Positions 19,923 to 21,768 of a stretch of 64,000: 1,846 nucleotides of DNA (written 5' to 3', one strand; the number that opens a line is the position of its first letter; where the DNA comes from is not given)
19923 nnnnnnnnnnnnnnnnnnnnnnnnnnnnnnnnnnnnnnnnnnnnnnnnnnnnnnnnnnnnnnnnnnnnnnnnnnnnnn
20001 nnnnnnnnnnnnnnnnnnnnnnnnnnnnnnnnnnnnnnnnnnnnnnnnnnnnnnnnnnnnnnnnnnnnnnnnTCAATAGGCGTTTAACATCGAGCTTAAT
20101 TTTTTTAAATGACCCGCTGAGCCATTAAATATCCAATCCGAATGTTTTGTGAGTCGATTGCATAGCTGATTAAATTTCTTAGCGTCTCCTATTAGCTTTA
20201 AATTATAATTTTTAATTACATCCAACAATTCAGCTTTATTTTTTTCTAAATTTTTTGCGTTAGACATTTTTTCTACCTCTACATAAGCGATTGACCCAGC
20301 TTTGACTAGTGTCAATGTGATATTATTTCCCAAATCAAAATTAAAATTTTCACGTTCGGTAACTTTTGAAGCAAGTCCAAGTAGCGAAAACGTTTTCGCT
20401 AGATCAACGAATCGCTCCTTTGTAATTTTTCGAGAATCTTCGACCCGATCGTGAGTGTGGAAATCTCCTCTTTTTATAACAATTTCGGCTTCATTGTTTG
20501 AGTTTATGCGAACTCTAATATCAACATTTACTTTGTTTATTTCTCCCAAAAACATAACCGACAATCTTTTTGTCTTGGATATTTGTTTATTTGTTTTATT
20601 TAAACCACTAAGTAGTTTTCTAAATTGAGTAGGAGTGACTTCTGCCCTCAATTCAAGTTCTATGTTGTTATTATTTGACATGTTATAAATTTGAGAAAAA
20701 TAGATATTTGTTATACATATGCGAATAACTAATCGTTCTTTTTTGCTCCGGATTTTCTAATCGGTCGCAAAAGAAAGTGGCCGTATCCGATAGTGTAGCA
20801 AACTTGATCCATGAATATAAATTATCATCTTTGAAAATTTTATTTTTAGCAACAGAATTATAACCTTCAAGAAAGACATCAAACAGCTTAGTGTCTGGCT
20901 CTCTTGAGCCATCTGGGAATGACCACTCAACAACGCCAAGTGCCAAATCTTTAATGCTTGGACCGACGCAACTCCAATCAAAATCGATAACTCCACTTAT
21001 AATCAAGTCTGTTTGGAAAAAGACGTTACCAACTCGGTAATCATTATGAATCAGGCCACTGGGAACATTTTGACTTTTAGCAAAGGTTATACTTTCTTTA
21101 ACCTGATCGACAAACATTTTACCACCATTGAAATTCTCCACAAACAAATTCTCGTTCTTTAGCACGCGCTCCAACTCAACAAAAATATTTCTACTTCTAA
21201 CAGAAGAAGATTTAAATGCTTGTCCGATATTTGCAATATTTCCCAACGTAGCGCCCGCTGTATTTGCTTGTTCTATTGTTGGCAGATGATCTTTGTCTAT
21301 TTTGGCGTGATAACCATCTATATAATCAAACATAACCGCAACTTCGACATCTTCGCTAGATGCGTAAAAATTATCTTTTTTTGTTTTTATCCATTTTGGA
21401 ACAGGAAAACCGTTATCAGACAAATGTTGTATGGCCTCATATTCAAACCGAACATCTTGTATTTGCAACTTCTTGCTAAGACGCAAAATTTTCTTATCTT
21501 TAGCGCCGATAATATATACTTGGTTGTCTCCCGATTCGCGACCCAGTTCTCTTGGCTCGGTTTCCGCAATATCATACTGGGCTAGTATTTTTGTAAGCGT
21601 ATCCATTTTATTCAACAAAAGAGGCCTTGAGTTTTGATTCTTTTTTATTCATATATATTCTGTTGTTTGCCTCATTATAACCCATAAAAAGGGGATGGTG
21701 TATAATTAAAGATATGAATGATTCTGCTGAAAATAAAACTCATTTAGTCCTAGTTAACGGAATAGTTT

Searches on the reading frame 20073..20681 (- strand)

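Call 57: search_protein_families(library=pfam, proteins=[window:20073-20681:-], max_evalue=0.01)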
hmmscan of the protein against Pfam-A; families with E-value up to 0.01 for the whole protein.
window:20073-20681:- (202 aa): 1 family
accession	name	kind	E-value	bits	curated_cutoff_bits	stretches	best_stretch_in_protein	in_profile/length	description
PF01928.26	CYTH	-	0.00047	20.5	23.2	1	6-164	1-172/179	CYTH domain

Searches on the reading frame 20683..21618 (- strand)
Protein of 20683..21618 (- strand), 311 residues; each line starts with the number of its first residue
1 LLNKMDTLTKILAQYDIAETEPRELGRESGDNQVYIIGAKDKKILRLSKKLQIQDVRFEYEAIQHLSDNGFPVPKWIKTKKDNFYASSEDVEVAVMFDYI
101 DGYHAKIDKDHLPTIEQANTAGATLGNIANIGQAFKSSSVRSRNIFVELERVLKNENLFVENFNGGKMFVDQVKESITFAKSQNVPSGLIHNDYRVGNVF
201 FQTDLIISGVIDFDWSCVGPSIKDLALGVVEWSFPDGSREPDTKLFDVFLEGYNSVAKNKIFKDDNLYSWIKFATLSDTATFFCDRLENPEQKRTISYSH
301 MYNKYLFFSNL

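Call 57: search_protein_families(library=pfam, proteins=[window:20683-21618:-], max_evalue=0.01)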
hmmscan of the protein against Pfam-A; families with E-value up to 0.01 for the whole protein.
window:20683-21618:- (311 aa): 1 family
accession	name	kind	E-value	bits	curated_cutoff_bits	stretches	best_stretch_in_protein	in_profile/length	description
PF01636.29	APH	-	1.1e-19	71.6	23.2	1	31-241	10-222/239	Phosphotransferase enzyme family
